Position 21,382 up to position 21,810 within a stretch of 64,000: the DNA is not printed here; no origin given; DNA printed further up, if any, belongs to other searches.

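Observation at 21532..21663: Translationally coupled 43-aa Cys-rich membrane microprotein downstream of the two-PAS sensor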

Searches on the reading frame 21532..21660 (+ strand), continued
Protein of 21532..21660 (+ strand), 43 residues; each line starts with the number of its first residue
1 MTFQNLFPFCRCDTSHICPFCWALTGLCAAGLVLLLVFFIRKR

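Call 51: search_protein_families(library=padloc, proteins=[window:21532-21660:+, L025:5001-5141:+, L025:1228-3351:+, L025:3403-4008:+, L025:4085-4942:+, L026:1291-1791:+, L026:2618-3922:+, L023:1588-2106:+, L027:1029-1802:+, L026:235-1176:+], max_evalue=0.01)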
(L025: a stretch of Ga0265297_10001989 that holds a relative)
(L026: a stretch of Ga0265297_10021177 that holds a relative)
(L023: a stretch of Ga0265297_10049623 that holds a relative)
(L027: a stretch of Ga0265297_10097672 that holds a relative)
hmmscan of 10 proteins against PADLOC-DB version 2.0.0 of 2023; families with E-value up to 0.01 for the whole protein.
window:21532-21660:+ (43 aa): 0 families

L025:5001-5141:+ (47 aa): 0 families

L025:1228-3351:+ (708 aa): 12 families
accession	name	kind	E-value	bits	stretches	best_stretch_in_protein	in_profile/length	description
PDLC04105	HerA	-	3e-26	90.1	2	529-645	380-486/576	-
PDLC04098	HerA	-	3.1e-19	67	2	557-642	508-594/686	-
PDLC04102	HerA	-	6e-17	59.2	2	565-641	497-566/654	-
PDLC02185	HerA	-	1.3e-16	58.5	2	557-652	430-519/585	-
PDLC02188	HerA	-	1.4e-16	58.5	1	573-663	426-511/578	-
PDLC04100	HerA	-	1.1e-15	55.3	2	557-682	424-546/580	-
PDLC04106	HerA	-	1.4e-14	51.6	1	554-662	490-596/667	-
PDLC04104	HerA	-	1.4e-13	48.3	1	534-651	186-293/379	-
PDLC04103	HerA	-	8.8e-13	45.4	2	402-470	145-214/579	-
PDLC01055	HerA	-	2e-11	41.4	2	406-482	137-211/532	Type III coevolved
PDLC04140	mad8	-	3.3e-09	34.7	1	430-650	29-256/314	mads_8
PDLC04097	HerA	-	3.4e-07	27.3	1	533-643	430-541/618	-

L025:3403-4008:+ (202 aa): 0 families

L025:4085-4942:+ (286 aa): 0 families

L026:1291-1791:+ (167 aa): 0 families

L026:2618-3922:+ (435 aa): 0 families

L023:1588-2106:+ (173 aa): 0 families

L027:1029-1802:+ (258 aa): 0 families

L026:235-1176:+ (314 aa): 0 families

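Call 52: search_protein_families(library=phrogs, proteins=[window:21532-21660:+, L025:5001-5141:+, L025:1228-3351:+, L025:3403-4008:+, L025:4085-4942:+, L026:1291-1791:+, L026:2618-3922:+, L023:1588-2106:+, L027:1029-1802:+, L026:235-1176:+], max_evalue=0.01)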
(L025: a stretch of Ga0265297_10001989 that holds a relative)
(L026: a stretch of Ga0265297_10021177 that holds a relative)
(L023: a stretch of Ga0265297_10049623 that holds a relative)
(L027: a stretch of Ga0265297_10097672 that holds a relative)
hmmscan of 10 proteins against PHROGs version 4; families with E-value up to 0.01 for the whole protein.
window:21532-21660:+ (43 aa): 0 families

L025:5001-5141:+ (47 aa): 0 families

L025:1228-3351:+ (708 aa): 2 families
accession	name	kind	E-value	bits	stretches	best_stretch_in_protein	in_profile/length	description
phrog_7035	-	unknown function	1.2e-17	64.6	2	524-648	435-559/969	-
phrog_2666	-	head and packaging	3.7e-14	53.3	1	409-661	302-498/555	terminase large subunit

L025:3403-4008:+ (202 aa): 0 families

L025:4085-4942:+ (286 aa): 0 families

L026:1291-1791:+ (167 aa): 2 families
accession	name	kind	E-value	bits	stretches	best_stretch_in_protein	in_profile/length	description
phrog_26985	-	unknown function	1.3e-06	29.2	1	6-117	13-115/174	-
phrog_29029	-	unknown function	0.0075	17.2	0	5-118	9-112/147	-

L026:2618-3922:+ (435 aa): 2 families
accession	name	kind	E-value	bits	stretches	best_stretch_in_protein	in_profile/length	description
phrog_18345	-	tail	4.3e-09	36.2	1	52-106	439-492/956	tail fiber protein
phrog_9942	-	tail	5.1e-08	32.4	1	81-174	1072-1153/1178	tail fiber protein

L023:1588-2106:+ (173 aa): 0 families

L027:1029-1802:+ (258 aa): 0 families

L026:235-1176:+ (314 aa): 0 families

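Call 55: predict_structure(alignment_id=A3)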
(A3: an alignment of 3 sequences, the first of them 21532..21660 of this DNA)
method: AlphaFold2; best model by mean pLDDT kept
length: 43 residues; sequences in the alignment: 3
mean_pLDDT: 72.1   pTM: 0.38
mean pLDDT of the five models: 72.1, 71.0, 69.8, 69.2, 67.2
residues with pLDDT >= 90: 10; 70-90: 13; 50-70: 17; < 50: 3
segments of 3 or more residues with pLDDT < 50: none
pLDDT, mean of each block of 10 residues (from residue 1): 52 61 83 91 73
secondary structure, 60 per line:
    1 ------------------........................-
elements in order: H19-42

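Call 57: search_protein_families(library=ncbifam, alignment_id=A2, max_evalue=1)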
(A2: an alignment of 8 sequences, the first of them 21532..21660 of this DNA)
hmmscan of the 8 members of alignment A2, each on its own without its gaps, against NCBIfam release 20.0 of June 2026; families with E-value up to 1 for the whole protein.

A. member 1, window:21532-21660:+ (43 aa): 1 family
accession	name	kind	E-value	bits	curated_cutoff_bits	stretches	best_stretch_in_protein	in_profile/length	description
TIGR04081.4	TIGR04081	equivalog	0.8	9.5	30.5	1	24-33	10-19/27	SbtA family thio(seleno)oxazole RiPP natural product precursor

B. families by the number of members that match (of 8 scanned): 6 families
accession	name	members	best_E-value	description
NF033739.1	intramemb_PrsW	2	0.046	glutamic-type intramembrane protease PrsW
NF041421.1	MbpC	2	0.059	mobilization protein MbpC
TIGR01167.1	LPXTG_anchor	1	0.0022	LPXTG cell wall anchor domain-containing protein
TIGR04361.1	TrbK_Ti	1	0.06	entry exclusion protein TrbK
NF038083.1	CU044_5270_fam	1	0.16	CU044_5270 family protein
TIGR04081.4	TIGR04081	1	0.8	SbtA family thio(seleno)oxazole RiPP natural product precursor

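Call 58: find_related_loci(query=A2, collection=viral_contigs, flank=5000)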
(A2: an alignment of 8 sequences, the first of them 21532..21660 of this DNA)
Query A2 (43 aa) in viral_contigs; peptide patterns used: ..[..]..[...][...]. (x = any residue, [..] = any of these).
99 stretches matched a pattern, but none encodes a relative of the query by tblastn (E <= 1e-3).

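Call 63: list_cluster_members(proteins=[P0026, P0028, window:21532-21660:+, L025:5001-5141:+, L017:1956-2099:+])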
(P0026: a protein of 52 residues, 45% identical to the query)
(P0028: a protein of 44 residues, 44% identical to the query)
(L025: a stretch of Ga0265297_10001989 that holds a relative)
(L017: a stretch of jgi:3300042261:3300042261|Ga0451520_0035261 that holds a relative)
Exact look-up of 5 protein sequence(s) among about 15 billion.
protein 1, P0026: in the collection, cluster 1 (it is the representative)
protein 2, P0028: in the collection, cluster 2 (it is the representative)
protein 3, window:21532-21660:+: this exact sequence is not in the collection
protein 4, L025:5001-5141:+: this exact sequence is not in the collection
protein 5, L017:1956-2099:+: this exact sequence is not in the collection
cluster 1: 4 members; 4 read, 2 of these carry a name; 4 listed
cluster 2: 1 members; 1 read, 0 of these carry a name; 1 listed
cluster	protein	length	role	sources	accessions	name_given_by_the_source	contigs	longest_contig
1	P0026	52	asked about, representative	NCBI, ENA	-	-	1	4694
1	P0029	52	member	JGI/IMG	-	hypothetical protein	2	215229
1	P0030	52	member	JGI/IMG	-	hypothetical protein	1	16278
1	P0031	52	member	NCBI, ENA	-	-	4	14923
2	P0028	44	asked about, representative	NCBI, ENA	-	-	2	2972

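Call 64: find_encoding_contigs(protein=P0029, flank=6000, max_places=4)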
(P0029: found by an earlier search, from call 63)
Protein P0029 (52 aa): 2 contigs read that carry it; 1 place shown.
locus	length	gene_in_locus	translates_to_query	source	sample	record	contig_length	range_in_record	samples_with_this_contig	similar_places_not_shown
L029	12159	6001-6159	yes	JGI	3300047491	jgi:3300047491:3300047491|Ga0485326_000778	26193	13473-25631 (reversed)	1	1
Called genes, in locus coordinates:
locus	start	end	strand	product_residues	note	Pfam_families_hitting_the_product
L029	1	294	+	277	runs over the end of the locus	PF01370:Epimerase, PF16363:GDP_Man_Dehyd, PF04321:RmlD_sub_bind (weak)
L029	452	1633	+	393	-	PF01266:DAO, PF13450:NAD_binding_8 (weak)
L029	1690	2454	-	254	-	PF00011:HSP20, PF17886:ArsA_HSP20 (weak)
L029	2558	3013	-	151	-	PF27746:Small_heat_shock_put (weak), PF00011:HSP20, PF17886:ArsA_HSP20 (weak)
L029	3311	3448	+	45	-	-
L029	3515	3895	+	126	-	-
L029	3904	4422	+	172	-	PF00583:Acetyltransf_1, PF13673:Acetyltransf_10, PF13508:Acetyltransf_7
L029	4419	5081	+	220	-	PF02525:Flavodoxin_2, PF03358:FMN_red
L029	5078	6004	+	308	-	PF13188:PAS_8 (faint), PF00989:PAS, PF13426:PAS_9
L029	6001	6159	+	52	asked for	-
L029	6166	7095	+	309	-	PF00849:PseudoU_synth_2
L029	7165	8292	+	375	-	PF01008:IF-2B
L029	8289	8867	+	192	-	-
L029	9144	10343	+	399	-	PF00009:GTP_EFTU, PF03144:GTP_EFTU_D2, PF03143:GTP_EFTU_D3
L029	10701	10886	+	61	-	PF00584:SecE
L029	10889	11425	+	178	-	PF02357:NusG, PF00467:KOW (faint)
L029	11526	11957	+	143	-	PF03946:Ribosomal_L11_N, PF00298:Ribosomal_L11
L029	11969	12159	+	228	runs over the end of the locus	PF00687:Ribosomal_L1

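Call 69: search_dna_similar(query=window:21532-21660:+, collection=phages, mode=protein, max_evalue=10, max_rows=15)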
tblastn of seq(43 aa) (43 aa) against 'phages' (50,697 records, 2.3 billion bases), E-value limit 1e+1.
No match.

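Call 79: find_encoding_contigs(protein=P0030, flank=3000, max_places=3)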
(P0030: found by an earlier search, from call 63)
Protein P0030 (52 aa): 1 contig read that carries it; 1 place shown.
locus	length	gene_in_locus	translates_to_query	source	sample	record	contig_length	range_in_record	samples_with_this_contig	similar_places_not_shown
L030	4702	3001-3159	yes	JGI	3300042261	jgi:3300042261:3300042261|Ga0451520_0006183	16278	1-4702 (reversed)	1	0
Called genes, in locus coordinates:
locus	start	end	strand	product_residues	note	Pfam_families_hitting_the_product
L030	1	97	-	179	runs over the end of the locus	PF27746:Small_heat_shock_put (weak), PF00011:HSP20, PF17886:ArsA_HSP20 (faint)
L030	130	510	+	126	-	-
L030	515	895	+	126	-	-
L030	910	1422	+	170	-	PF00583:Acetyltransf_1 (weak), PF13673:Acetyltransf_10, PF13508:Acetyltransf_7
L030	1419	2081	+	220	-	PF02525:Flavodoxin_2, PF03358:FMN_red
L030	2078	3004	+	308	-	PF13188:PAS_8 (faint), PF08448:PAS_4 (faint), PF00989:PAS (weak), PF13426:PAS_9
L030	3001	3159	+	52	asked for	-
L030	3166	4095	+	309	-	PF00849:PseudoU_synth_2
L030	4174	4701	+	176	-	?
